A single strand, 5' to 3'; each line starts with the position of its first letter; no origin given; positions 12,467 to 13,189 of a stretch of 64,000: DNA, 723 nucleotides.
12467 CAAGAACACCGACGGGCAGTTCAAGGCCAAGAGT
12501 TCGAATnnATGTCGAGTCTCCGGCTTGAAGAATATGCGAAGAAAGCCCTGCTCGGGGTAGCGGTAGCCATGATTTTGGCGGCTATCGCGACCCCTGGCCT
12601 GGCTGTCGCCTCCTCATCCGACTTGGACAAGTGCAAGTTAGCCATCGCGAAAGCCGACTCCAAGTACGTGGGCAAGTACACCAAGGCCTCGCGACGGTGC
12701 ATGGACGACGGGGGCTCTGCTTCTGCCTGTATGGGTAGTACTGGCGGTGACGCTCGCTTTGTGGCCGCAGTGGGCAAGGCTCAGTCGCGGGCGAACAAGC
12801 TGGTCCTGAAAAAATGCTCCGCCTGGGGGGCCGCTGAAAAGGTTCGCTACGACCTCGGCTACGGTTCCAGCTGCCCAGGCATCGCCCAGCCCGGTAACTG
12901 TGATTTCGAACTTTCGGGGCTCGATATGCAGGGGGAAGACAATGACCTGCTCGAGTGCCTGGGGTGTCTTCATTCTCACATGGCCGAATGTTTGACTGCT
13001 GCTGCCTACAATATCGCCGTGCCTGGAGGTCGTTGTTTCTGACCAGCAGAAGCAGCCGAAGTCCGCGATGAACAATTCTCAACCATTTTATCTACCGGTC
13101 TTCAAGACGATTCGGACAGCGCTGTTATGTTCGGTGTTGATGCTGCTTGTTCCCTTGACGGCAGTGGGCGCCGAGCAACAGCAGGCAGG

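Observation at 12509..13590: Stand-alone paralog of the oxidase N-terminal Cys domain, translationally coupled to the peroxidase gene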

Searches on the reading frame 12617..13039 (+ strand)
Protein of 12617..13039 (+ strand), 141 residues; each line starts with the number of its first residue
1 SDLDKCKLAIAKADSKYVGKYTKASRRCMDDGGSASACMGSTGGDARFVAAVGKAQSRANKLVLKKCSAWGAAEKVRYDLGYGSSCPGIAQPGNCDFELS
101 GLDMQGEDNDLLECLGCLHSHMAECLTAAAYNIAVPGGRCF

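Call 21: predict_structure(alignment_id=A2)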
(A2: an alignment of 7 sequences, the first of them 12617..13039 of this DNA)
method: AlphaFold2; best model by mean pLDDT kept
length: 141 residues; sequences in the alignment: 7
mean_pLDDT: 63.8   pTM: 0.63
mean pLDDT of the five models: 63.8, 62.1, 59.6, 57.1, 49.7
residues with pLDDT >= 90: 0; 70-90: 77; 50-70: 23; < 50: 41
segments of 3 or more residues with pLDDT < 50: 71-109
pLDDT, mean of each block of 10 residues (from residue 1): 75 85 88 79 68 80 72 37 29 33 41 68 77 61 40
secondary structure, 60 per line:
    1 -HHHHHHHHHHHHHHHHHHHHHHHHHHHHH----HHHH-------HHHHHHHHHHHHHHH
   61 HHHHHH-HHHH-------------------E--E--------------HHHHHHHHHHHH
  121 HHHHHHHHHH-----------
elements in order: H2-30 H35-38 H46-66 H68-71 H109-130
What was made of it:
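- Tried and rejected: The run with 7 sequences was poor (pLDDT 64, call 21).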

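Call 22: search_protein_representatives(alignment_id=A2)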
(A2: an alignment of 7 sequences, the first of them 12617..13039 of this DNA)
Query: 7 sequences, 141 profile positions. Proteins with E-value up to 0.001 (for the whole library): 58; up to 1e-10: 3; up to 1e-30: 3. The best 58 are listed.
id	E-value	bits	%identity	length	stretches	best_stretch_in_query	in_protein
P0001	2.3e-74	264.3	-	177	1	1-141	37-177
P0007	5.0e-37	143.2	-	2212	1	3-141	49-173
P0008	3.5e-35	137.3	-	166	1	3-133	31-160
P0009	1.5e-10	57.4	-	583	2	1-131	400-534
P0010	4.8e-10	55.8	-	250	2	23-134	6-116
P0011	2.1e-09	53.7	-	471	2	4-120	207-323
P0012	3.2e-09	53.1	-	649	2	1-136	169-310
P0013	3.6e-09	53.0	-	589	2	2-128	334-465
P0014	5.4e-09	52.4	-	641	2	5-124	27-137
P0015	7.4e-09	51.9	-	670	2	5-121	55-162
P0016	9.8e-09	51.5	-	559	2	3-129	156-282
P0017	1.1e-08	51.3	-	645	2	6-123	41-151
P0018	1.4e-08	51.1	-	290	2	5-119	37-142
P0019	7.7e-08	48.7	-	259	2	2-138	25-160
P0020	2.2e-07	47.2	-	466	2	5-133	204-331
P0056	4.7e-04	36.4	-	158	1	1-127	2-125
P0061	7.6e-04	35.7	-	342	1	5-120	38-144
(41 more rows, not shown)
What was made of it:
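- On Undescribed 8-Cys helical domain family (tandem A-B module): The search that found the 58 representatives in 1.84 billion proteins at E<=1e-3 used profile A2, which was built from the locus's own free and fused copies (call 22).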

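Call 24: search_protein_families(library=pfam, alignment_id=A3, max_evalue=0.001)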
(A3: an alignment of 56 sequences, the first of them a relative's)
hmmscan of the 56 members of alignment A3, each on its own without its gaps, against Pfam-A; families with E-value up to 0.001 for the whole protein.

A. member 1, P0008 (166 aa): 0 families

B. families by the number of members that match (of 56 scanned): 28 families (the first 25 are shown)
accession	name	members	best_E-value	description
PF01436.27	NHL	13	2.6e-47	NHL repeat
PF25021.1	TEN_NHL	11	9.1e-19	Teneurin NHL domain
PF24684.1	Vgb_lyase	8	7.1e-13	Virginiamycin B lyase family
PF08450.18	SGL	7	5.8e-13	SMP-30/Gluconolactonase/LRE-like region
PF06739.17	SBBP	5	2.8e-10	Beta-propeller repeat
PF07603.17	Lcl_C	2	2.4e-30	Lcl C-terminal domain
PF20067.5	SSL_N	2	4.7e-08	Strictosidine synthase-like, N-terminal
PF13948.11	DUF4215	2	1.7e-06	Domain of unknown function (DUF4215)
PF07705.17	CARDB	1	7.7e-40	CARDB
PF01344.31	Kelch_1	1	1.4e-24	Kelch motif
PF02368.24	Big_2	1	9.7e-22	Bacterial Ig-like domain (group 2)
PF13964.12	Kelch_6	1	2.6e-15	Kelch motif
PF24681.1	Kelch_KLHDC2_KLHL20_DRC7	1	5.5e-15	KLHDC2/KLHL20/DRC7 Kelch-repeats domain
PF14686.12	fn3_3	1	2.5e-12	Polysaccharide lyase family 4, domain II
PF13415.12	Kelch_3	1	5.1e-12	Galactose oxidase, central domain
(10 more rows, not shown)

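Call 29: find_homologous_proteins(query=A4, max_evalue=0.001)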
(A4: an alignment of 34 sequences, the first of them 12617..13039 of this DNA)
Query A4 (34 sequences) (141 aa, profile of the alignment): 14 proteins with E <= 0.001 among 3132 candidates.
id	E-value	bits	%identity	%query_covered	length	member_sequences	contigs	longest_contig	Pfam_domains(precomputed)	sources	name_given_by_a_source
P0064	2.9e-31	126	23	81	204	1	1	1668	-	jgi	-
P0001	8.4e-29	118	100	100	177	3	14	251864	-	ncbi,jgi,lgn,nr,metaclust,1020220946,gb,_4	ncbi:MAG TPA: hypothetical protein EYG16_06125 [Deltaproteobacteria bacterium]|nr:hypothetical prote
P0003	2.9e-28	117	82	100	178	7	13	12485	-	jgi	-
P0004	1.3e-27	114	82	100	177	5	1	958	-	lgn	-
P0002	2.7e-27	113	84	100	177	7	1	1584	-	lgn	-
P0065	1.0e-23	102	26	87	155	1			-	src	-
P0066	1.1e-20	92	27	66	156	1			-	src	-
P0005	1.1e-18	86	83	73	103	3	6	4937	-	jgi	jgi:hypothetical protein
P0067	1.5e-17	82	82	66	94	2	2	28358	-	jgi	-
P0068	1.1e-14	73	26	60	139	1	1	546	-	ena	-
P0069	9.9e-14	69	26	88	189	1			-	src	-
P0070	1.1e-13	69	30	29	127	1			-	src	-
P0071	1.0e-10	60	28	59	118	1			-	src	-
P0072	1.9e-8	52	34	29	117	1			-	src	-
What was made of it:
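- Tried and rejected: The profile version gave 14 mostly short fragments (call 29).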

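Call 30: find_encoding_contigs(protein=P0008, flank=10000, max_places=6)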
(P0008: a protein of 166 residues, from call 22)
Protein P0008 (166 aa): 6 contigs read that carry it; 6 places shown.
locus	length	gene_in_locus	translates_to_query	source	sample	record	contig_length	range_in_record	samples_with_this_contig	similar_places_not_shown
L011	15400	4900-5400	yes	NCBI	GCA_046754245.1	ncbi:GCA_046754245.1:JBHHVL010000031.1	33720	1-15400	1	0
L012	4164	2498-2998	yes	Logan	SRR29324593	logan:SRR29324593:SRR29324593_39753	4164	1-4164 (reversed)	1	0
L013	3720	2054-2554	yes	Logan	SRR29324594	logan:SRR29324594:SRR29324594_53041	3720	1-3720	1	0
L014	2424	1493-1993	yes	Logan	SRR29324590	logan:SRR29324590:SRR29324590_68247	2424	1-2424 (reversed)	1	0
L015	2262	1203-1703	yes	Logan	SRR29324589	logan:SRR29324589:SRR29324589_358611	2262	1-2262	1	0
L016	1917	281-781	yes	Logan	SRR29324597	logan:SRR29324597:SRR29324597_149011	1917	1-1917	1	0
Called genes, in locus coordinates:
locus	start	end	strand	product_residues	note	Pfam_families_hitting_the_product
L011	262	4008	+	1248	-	PF00526:Dicty_CTDC (weak)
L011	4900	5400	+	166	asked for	-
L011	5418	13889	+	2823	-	PF13948:DUF4215 (faint)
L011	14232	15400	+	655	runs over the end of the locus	PF02239:Cytochrom_D1 (faint), PF25174:Beta-prop_THOC3 (weak), PF21783:YNCE (weak), PF13115:YtkA (faint)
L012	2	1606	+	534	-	?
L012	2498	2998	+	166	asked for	-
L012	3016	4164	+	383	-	?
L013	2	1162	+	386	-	?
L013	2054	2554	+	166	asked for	-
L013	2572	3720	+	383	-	?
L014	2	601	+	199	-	?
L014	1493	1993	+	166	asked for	-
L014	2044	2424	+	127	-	?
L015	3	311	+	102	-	?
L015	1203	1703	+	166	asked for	-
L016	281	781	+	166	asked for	-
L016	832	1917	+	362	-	?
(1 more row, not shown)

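Call 31: find_encoding_contigs(protein=P0067, flank=10000, max_places=3)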
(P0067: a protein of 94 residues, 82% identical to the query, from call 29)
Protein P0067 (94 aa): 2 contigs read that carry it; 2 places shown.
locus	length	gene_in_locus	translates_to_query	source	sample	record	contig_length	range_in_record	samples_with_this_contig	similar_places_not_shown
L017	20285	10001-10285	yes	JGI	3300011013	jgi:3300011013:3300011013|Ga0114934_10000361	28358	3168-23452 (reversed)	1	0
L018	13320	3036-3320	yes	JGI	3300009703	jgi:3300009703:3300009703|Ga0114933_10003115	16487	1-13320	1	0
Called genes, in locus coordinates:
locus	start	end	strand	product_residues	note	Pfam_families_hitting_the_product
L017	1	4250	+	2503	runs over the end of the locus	PF00526:Dicty_CTDC (weak), PF00963:Cohesin (faint), PF00526:Dicty_CTDC (weak)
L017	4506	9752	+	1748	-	PF03150:CCP_MauG (weak), PF00526:Dicty_CTDC (weak)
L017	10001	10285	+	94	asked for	-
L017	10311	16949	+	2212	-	PF13948:DUF4215 (faint), PF07732:Cu-oxidase_3 (faint)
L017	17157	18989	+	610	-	PF02239:Cytochrom_D1 (faint), PF25174:Beta-prop_THOC3, PF21783:YNCE (faint), PF10282:Lactonase (faint)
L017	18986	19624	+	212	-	PF02630:SCO1-SenC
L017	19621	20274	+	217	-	PF02630:SCO1-SenC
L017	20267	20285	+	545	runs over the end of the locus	PF00034:Cytochrom_C (weak), PF13458:Peripla_BP_6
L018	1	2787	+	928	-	?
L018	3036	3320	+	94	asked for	-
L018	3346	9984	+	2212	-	PF13948:DUF4215 (faint), PF07732:Cu-oxidase_3 (faint)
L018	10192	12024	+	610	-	PF02239:Cytochrom_D1 (faint), PF25174:Beta-prop_THOC3 (weak), PF21783:YNCE (faint)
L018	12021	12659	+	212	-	PF02630:SCO1-SenC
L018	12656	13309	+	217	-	PF02630:SCO1-SenC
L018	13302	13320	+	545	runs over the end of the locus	PF00034:Cytochrom_C (weak), PF13458:Peripla_BP_6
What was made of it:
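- On MnxG-type Mn(II)-oxidising multicopper oxidase operon (Pseudomonas type): The same order is seen in L017 and L018 (call 31).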

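Call 37: predict_structure(alignment_id=A4)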
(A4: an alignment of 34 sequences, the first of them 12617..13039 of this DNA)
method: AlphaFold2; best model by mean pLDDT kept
length: 141 residues; sequences in the alignment: 34
mean_pLDDT: 89.3   pTM: 0.83
mean pLDDT of the five models: 89.3, 86.8, 85.7, 85.1, 84.6
residues with pLDDT >= 90: 97; 70-90: 31; 50-70: 13; < 50: 0
segments of 3 or more residues with pLDDT < 50: none
pLDDT, mean of each block of 10 residues (from residue 1): 97 95 93 86 80 95 97 94 84 79 93 93 89 77 67
secondary structure, 60 per line:
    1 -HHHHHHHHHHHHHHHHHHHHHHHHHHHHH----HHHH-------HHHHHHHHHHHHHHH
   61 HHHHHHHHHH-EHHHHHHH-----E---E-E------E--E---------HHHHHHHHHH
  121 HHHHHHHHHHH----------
elements in order: H2-30 H35-38 H46-70 H73-79 H111-131
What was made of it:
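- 12620..13024 (+): Free copy of the domain. It has 8 framework Cys plus one extra C-terminal pair (10 Cys in all). The model has three long helices and a Cys-rich loop. AF2 pLDDT 89.3, pTM 0.83 (call 37).
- Tried and rejected: I replaced it with the 34-sequence run (call 37).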

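Call 39: find_related_loci(query=A2, collection=genome_contigs, flank=10000)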
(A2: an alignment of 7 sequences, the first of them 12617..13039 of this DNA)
Query A2 (141 aa) in genome_contigs; peptide patterns used: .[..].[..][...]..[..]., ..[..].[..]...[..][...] (x = any residue, [..] = any of these).
22 stretches matched a pattern; 1 encode a relative of the query (tblastn E <= 1e-3); 1 distinct loci.
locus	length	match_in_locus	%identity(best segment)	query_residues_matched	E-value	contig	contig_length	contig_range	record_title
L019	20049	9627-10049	80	1-141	2e-68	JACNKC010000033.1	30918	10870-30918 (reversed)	MAG: Proteobacteria bacterium isolate NIOZ-UU50 NIOZ-UU_NODE_1604_length_30918_cov_9.83715, whole genome shotgun sequenc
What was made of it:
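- Tried and rejected: The genome scan found a single MAG (call 39).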

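Call 42: fold_search(model_id=the predicted structure, library=pdb)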
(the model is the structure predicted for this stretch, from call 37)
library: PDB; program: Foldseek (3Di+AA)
matches with E <= 10: 71; with E <= 0.001: 0
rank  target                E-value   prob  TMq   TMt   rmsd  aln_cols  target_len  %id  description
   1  7tut_8                8.0e-01  0.07  0.20  0.17  14.7       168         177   10  Structure of the rabbit 80S ribosome stalled on a 4-TMD Rhodopsin intermediate in complex with the multipass transloco (released 2022-10-19)
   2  1c02_A                1.2e+00  0.06  0.22  0.20  14.2       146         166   12  CRYSTAL STRUCTURE OF YEAST YPD1P (released 2000-01-15)
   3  1c03_A                1.3e+00  0.05  0.20  0.18  14.2       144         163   13  CRYSTAL STRUCTURE OF YPD1P (TRICLINIC FORM) (released 2000-01-15)
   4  2q98                  1.9e+00  0.05  0.22  0.17  15.9       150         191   11  X-ray structure of a prolactin antagonist (released 2007-09-11)
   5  9qsx_C                3.3e+00  0.20  0.38  0.24   8.5       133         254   13  Cryo-EM structure of aquaporin 3 at pH 8.0 (released 2026-02-18)
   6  6ov3_A                3.3e+00  0.06  0.25  0.22  13.0       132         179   16  Crystal structure of human claudin-9 in complex with Clostridium perfringens entertoxin C-terminal domain in open form (released 2019-09-04)
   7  7x0t_A                3.3e+00  0.03  0.19  0.07  14.3       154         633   10  Cryo-EM structure of human ABCD1 E630Q in the presence of C26:0-CoA and ATP (released 2023-03-22)
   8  3k1s_E                3.5e+00  0.09  0.30  0.36   9.1       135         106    7  Crystal Structure of the PTS Cellobiose Specific Enzyme IIA from Bacillus anthracis (released 2009-10-13)
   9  5i32                  3.7e+00  0.13  0.36  0.24   7.0       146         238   12  Ammonia permeable aquaporin AtTIP2;1 (released 2016-04-06)
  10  9rku_A1               3.7e+00  0.02  0.18  0.10  15.2       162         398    9  Agrobacterium phage 7-7-1 baseplate (released 2025-12-10)
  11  9qsy_A                4.2e+00  0.14  0.37  0.24   8.7       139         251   13  Cryo-EM structure of aquaporin 3 at pH 5.5 (released 2026-02-18)
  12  6zll_A                4.2e+00  0.04  0.21  0.11  15.0        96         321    9  Crystal Structure of UDP-Glucuronic acid 4-epimerase from Bacillus cereus in complex with UDP-Galacturonic acid and NA (released 2020-07-29)
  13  6zre_A                4.2e+00  0.02  0.21  0.09  24.9       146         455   20  Deciphering the role of the channel constrictions in the opening mechanism of MexAB-OprM efflux pump from Pseudomonas  (released 2021-07-28)
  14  4jeu_B                4.4e+00  0.06  0.27  0.19  12.8       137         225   10  Crystal Structure of Munc18a and Syntaxin1 with native N-terminus complex (released 2013-07-17)
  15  9qsx_A                4.7e+00  0.08  0.30  0.20   9.0       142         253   10  Cryo-EM structure of aquaporin 3 at pH 8.0 (released 2026-02-18)
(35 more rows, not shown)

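Call 43: search_solved_structures(query=A4, max_evalue=1)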
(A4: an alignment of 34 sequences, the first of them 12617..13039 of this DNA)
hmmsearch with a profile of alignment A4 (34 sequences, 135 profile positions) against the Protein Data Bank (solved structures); distinct sequences matched with E-value up to 1: 0.

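Call 53: search_protein_families(library=ncbifam, alignment_id=A3, max_evalue=0.001)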
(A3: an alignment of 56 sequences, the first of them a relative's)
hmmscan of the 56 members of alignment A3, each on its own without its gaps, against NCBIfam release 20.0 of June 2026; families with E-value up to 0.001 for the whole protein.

A. member 1, P0008 (166 aa): 0 families

B. families by the number of members that match (of 56 scanned): 12 families
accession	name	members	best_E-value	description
NF035926.1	scyF_NHL_VPEP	10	1.2e-61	scytonemin biosynthesis PEP-CTERM protein ScyF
NF033206.1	ScyE_fam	9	6.8e-13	ScyD/ScyE family protein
TIGR02232.1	myxo_disulf_rpt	3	1e-10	cysteine-rich acidic repeat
TIGR04534.2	ELWxxDGT_rpt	1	9.7e-123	ELWxxDGT repeat protein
NF050058.1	e_dPHAscl_type1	1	5.1e-34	extracellular catalytic domain type 1 short-chain-length polyhydroxyalkanoate depolymerase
TIGR01840.1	esterase_phb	1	6.1e-14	PHB depolymerase family esterase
NF047780.1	LIC12708_fam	1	6.4e-06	LIC_12708 family protein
NF000096.1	stregra_B_VgbB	1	2.2e-05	streptogramin B lyase Vgb(B)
NF000022.1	stregra_B_VgbA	1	2.6e-05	streptogramin B lyase Vgb(A)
NF041518.1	choice_anch_Q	1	0.00021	choice-of-anchor Q domain-containing protein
NF010730.0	PRK14131.1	1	0.00076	N-acetylneuraminate epimerase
NF041899.1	pec_ly_PelN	1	0.00084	pectate lyase PelN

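Call 63: fold_search(model_id=the predicted structure, library=viral)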
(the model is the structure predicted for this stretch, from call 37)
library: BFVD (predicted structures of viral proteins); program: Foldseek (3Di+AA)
matches with E <= 10: 96; with E <= 0.001: 0
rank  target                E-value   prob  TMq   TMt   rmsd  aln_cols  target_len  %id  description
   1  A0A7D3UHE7            8.8e-01  0.20  0.32  0.24  10.1       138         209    9  (no name in the UniProt tables at hand)
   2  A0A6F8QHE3            8.8e-01  0.10  0.27  0.12  16.3       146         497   13  Large protein (Fragment) [Barley aphid-associated RNA virus 2]
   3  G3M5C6                1.2e+00  0.07  0.26  0.21  14.1       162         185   14  Uncharacterized protein [Mycobacterium phage Redi]
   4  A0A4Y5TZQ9            2.0e+00  0.06  0.23  0.20  17.1       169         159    8  (no name in the UniProt tables at hand)
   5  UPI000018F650         2.1e+00  0.16  0.37  0.14   7.2       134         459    8  (no name look-up for this kind of identifier)
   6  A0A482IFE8            2.1e+00  0.06  0.24  0.26  11.9       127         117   12  (no name in the UniProt tables at hand)
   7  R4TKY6                2.6e+00  0.11  0.35  0.09  10.7       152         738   10  Uncharacterized protein [Halogranum tailed virus 1]
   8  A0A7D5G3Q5            2.8e+00  0.35  0.45  0.06   6.6       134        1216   13  Tape measure protein [Gordonia phage Magel]
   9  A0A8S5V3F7            2.8e+00  0.06  0.27  0.27  15.4       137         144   12  Tail assembly chaperone [Myoviridae sp. ctk6V34]
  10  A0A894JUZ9            2.9e+00  0.25  0.40  0.18   4.7       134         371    9  (no name in the UniProt tables at hand)
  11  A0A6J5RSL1            3.1e+00  0.13  0.27  0.30   7.9        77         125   14  Uncharacterized protein [uncultured Caudovirales phage]
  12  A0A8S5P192            3.3e+00  0.14  0.35  0.09   6.1       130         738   13  Major capsid protein [Myoviridae sp. ctLnO19]
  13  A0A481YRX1            3.3e+00  0.13  0.33  0.37   9.9       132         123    6  Uncharacterized protein [Marseillevirus LCMAC101]
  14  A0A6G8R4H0            3.5e+00  0.07  0.31  0.24  11.8       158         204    9  (no name in the UniProt tables at hand)
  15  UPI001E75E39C         3.5e+00  0.05  0.29  0.16  23.2       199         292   10  (no name look-up for this kind of identifier)
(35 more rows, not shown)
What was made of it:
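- Tried and rejected: Foldseek found nothing at E<=0.001 against the PDB (best E=0.8, generic helical bundles) or against BFVD (calls 42, 63).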

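Call 64: find_related_loci(query=A5, collection=metagenome_contigs, flank=10000)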
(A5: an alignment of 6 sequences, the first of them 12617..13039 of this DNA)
Query A5 (141 aa) in metagenome_contigs; peptide patterns used: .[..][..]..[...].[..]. (x = any residue, [..] = any of these).
52 stretches matched a pattern; 8 encode a relative of the query (tblastn E <= 1e-3); 8 distinct loci.
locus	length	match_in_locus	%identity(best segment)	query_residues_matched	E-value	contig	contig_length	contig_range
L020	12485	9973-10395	82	1-141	4e-72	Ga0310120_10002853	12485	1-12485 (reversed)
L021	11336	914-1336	82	1-141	6e-71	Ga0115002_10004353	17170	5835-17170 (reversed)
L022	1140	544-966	82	1-141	3e-74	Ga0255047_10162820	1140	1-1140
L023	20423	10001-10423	80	1-141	9e-68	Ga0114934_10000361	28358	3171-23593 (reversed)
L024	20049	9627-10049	80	1-141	9e-68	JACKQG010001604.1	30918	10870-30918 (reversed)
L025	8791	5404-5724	30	5-117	8e-8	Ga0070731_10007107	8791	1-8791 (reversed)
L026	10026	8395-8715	30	5-117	8e-8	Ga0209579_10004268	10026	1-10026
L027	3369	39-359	32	2-117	2e-7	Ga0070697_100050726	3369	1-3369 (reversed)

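Call 68: search_protein_families(library=pfam, proteins=[L011:133-4005:+, L011:5418-13886:+, L011:14232-15398:+], max_evalue=0.001)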
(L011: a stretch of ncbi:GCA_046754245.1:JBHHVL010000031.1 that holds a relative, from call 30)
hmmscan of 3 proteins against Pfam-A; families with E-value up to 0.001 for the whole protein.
L011:133-4005:+ (1291 aa): 2 families
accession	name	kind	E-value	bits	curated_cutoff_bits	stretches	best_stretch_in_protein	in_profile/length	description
PF00526.23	Dicty_CTDC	-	7.8e-72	237.1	27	13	958-979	1-22/24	Dictyostelium (slime mold) repeat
PF13948.11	DUF4215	-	0.00017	22.2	27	1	260-287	20-46/47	Domain of unknown function (DUF4215)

L011:5418-13886:+ (2823 aa): 3 families
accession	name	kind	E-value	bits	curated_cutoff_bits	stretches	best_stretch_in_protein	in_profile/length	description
PF13948.11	DUF4215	-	5.6e-53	177.5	27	1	1407-1436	19-46/47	Domain of unknown function (DUF4215)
PF07731.20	Cu-oxidase_2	-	3.9e-05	23.9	20.4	0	1790-1862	52-128/137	Multicopper oxidase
PF07732.21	Cu-oxidase_3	-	4.9e-05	23.8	21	0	1484-1609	9-116/119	Multicopper oxidase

L011:14232-15398:+ (389 aa): 5 families
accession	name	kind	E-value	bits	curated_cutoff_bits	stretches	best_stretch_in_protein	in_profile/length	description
PF21783.3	YNCE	-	2.3e-08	34.2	27.1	1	259-386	202-331/339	YNCE-like beta-propeller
PF02239.22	Cytochrom_D1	-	4.8e-07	29.1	25.5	1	184-293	6-115/368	Cytochrome D1 heme domain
PF25174.1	Beta-prop_THOC3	-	5.4e-07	29.3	305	1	185-388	61-262/272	THOC3 beta-propeller domain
PF10282.15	Lactonase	-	3.9e-05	23.5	21.7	0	215-284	246-320/344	Lactonase, 7-bladed beta-propeller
PF21959.2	DUF6923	-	0.0003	21.1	27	0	261-334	93-167/234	Repeat of unknown function (DUF6923)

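Call 72: find_encoding_contigs(protein=P0056, flank=8000, max_places=3)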
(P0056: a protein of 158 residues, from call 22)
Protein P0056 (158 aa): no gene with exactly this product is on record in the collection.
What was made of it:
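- Tried and rejected: P0056 has no contig on record (call 72).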

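Call 73: find_encoding_contigs(protein=P0061, flank=8000, max_places=3)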
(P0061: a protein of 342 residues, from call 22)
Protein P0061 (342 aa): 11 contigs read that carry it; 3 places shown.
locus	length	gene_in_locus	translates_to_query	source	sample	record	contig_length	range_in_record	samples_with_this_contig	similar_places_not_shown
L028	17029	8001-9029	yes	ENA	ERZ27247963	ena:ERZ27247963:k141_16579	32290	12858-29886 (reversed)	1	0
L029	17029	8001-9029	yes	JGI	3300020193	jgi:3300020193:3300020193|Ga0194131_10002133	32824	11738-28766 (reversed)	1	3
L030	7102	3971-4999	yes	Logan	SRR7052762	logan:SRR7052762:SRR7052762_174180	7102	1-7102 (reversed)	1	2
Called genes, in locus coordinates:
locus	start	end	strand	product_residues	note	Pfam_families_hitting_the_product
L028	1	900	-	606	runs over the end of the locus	PF00501:AMP-binding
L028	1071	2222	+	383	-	PF13229:Beta_helix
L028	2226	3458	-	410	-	PF00067:p450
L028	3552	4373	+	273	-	PF00378:ECH_1, PF16113:ECH_2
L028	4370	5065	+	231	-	PF00881:Nitroreductase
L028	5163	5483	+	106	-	PF00355:Rieske (weak)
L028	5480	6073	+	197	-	-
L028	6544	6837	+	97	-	-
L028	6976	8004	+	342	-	PF02412:TSP_3 (faint)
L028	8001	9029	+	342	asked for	-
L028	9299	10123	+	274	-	-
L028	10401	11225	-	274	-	PF23169:HalD, PF13640:2OG-FeII_Oxy_3 (weak)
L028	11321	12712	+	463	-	PF13520:AA_permease_2, PF00324:AA_permease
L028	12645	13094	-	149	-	PF13279:4HBT_2, PF03061:4HBT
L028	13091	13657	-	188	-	PF04238:DUF420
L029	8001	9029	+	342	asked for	-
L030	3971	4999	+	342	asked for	-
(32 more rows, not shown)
